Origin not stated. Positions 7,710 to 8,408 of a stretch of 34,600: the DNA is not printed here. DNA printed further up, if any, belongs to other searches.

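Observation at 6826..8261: About 1 kb of non-coding low-GC DNA with GATC iterons, a nested 180-bp dyad and an AT-rich tract next to a RepL-like gene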

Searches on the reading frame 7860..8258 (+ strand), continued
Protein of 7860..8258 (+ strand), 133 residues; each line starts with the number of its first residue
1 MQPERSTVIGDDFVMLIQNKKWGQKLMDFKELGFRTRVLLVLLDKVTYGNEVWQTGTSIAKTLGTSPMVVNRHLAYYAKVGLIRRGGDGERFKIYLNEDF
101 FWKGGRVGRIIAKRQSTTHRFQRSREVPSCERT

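Call 86: search_solved_structures(query=A4, max_evalue=1)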
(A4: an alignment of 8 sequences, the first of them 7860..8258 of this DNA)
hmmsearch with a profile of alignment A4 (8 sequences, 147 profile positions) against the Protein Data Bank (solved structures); distinct sequences matched with E-value up to 1: 130 (the best 60 are shown).
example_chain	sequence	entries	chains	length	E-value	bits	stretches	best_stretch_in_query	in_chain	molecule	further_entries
3dv8_A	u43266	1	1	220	0.00015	24.4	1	51-101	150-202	transcriptional regulator, Crp/Fnr family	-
2b0l_A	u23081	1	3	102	0.0013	21.4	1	64-115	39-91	GTP-sensing transcriptional pleiotropic repressor codY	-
2jsc_A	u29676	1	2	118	0.0015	21.2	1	50-113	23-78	Transcriptional regulator Rv1994c/MT2050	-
2hkx_A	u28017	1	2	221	0.0018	20.9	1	72-103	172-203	Carbon monoxide oxidation system transcription regulator CooA-1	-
2fmy_A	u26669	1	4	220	0.0018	20.9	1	72-103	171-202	carbon monoxide oxidation system transcription regulator CooA-1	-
7pza_A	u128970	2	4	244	0.002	20.8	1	67-101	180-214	Putative cAMP-binding protein-catabolite gene activator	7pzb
4aih_A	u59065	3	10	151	0.0036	19.9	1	69-112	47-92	TRANSCRIPTIONAL REGULATOR SLYA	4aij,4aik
2lkp_A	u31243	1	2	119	0.0037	19.9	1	72-113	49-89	HTH-type transcriptional regulator NmtR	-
8c7t_A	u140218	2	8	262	0.0043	19.7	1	69-116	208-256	GTP-sensing transcriptional pleiotropic repressor CodY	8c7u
4ev0_A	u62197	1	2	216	0.0046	19.6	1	50-107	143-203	Transcription regulator, Crp family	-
3cta_A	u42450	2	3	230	0.0047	19.6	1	64-110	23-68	Riboflavin kinase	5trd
4cyd_A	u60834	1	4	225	0.0051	19.5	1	70-104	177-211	PROBABLE TRANSCRIPTION REGULATOR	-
4byy_A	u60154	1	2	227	0.0052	19.4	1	70-104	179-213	TRANSCRIPTIONAL REGULATOR, CRP/FNR FAMILY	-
3r6s_A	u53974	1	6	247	0.0057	19.3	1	69-104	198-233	transcription regulator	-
7ets_A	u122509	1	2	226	0.006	19.2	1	70-103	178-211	Crp/Fnr family transcriptional regulator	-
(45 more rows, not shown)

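Call 87: search_protein_families(library=phrogs, alignment_id=A4, max_evalue=0.01)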
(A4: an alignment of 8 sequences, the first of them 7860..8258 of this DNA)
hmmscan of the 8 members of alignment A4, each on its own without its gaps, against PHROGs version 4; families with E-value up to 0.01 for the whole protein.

A. member 1, window:7860-8258:+ (133 aa): 1 family
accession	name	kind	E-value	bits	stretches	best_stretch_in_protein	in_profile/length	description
phrog_1368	-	transcription regulation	0.002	18.9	1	38-93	16-66/101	transcriptional regulator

B. families by the number of members that match (of 8 scanned): 27 families (the first 25 are shown)
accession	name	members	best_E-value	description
phrog_1368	-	5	0.0001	transcriptional regulator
phrog_345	-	4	1.4e-05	replication initiation O-like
phrog_678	-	3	1.8e-05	replication initiation O-like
phrog_270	-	3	0.00054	replication initiation protein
phrog_142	-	2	8e-05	Ren-like exclusion protein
phrog_391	-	2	0.00019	replication initiation O-like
phrog_10086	-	2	0.00019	HTH DNA binding protein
phrog_5978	-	2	0.0046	-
phrog_99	-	1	9.4e-13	HNH endonuclease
phrog_953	-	1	3.4e-08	HNH endonuclease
phrog_3593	-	1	1.5e-07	HNH endonuclease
phrog_374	-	1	1e-05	HNH endonuclease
phrog_1123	-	1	2.4e-05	-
phrog_4578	-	1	3.6e-05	HNH endonuclease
phrog_5810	-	1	0.00025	replication initiation protein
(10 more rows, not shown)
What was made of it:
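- On RepL (Pfam PF05732): PHROG hits are split between regulators and O-like initiators (call 87).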

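Call 100: search_dna_similar(query=window:7860-8258:+, collection=plasmids, mode=protein, max_evalue=0.01, max_rows=25)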
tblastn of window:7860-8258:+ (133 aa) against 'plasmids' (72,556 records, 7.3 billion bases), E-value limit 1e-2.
No match.

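Call 101: search_dna_similar(query=window:7860-8258:+, collection=phages, mode=protein, max_evalue=0.01, max_rows=25)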
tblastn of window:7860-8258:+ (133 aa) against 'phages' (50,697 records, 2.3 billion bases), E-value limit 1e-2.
No match.

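Call 102: find_encoding_contigs(protein=P0004, flank=4000, max_places=3)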
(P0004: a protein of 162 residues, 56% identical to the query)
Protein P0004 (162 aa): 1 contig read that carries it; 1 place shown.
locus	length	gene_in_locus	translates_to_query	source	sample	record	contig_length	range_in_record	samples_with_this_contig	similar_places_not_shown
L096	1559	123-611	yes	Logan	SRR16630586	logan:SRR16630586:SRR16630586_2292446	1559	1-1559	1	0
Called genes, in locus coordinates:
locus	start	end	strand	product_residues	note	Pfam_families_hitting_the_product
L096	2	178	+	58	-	?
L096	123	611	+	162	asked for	-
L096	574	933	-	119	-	-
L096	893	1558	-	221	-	?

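Call 103: find_encoding_contigs(protein=P0005, flank=4000, max_places=3)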
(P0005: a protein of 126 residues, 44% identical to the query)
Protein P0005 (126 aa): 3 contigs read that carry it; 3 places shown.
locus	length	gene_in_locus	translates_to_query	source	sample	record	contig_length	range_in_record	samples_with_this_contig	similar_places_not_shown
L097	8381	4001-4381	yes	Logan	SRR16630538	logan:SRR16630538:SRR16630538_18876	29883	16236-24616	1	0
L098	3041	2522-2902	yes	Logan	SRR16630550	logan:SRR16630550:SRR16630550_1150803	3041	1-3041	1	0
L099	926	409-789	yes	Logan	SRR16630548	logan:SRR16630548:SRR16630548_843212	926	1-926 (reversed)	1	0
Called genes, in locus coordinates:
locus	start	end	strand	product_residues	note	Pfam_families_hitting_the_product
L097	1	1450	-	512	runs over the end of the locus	PF04851:ResIII, PF13604:AAA_30 (weak), PF18766:SWI2_SNF2, PF00270:DEAD, PF00271:Helicase_C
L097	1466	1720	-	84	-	-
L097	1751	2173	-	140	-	-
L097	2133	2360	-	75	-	-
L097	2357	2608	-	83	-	-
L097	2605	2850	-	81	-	-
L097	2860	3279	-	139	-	-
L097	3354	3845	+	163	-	-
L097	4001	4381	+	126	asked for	PF13545:HTH_Crp_2 (faint)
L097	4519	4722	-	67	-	-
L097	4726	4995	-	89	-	-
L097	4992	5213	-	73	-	-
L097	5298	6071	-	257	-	-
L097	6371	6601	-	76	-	-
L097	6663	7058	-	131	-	-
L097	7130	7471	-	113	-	-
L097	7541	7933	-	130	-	-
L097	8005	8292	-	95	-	-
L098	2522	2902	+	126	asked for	PF13545:HTH_Crp_2 (faint)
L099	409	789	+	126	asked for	PF13545:HTH_Crp_2 (faint)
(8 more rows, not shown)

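Call 104: find_encoding_contigs(protein=P0006, flank=4000, max_places=3)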
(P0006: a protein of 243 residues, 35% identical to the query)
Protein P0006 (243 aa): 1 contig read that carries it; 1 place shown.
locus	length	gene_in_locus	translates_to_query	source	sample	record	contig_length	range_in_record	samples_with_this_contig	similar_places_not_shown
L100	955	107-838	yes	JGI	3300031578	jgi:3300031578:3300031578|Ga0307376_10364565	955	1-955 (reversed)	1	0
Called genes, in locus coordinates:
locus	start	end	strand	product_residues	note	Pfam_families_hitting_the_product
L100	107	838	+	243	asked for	PF05732:RepL (weak), PF13545:HTH_Crp_2 (weak)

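Call 117: search_protein_families(library=pfam, proteins=[L097:3354-3842:+, L097:2860-3279:-, L097:5298-6071:-, L097:1751-2173:-, L097:6663-7058:-, L097:7541-7933:-], max_evalue=0.01)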
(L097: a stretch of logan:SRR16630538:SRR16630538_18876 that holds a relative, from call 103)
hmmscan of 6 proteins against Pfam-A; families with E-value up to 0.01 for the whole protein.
L097:3354-3842:+ (163 aa): 1 family
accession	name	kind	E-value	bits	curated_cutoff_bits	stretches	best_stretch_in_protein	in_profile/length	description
PF01807.25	Zn_ribbon_DnaG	-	0.00074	19.7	24.9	1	3-38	15-49/98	CHC2 zinc finger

L097:2860-3279:- (139 aa): 0 families

L097:5298-6071:- (257 aa): 0 families

L097:1751-2173:- (140 aa): 0 families

L097:6663-7058:- (131 aa): 0 families

L097:7541-7933:- (130 aa): 0 families
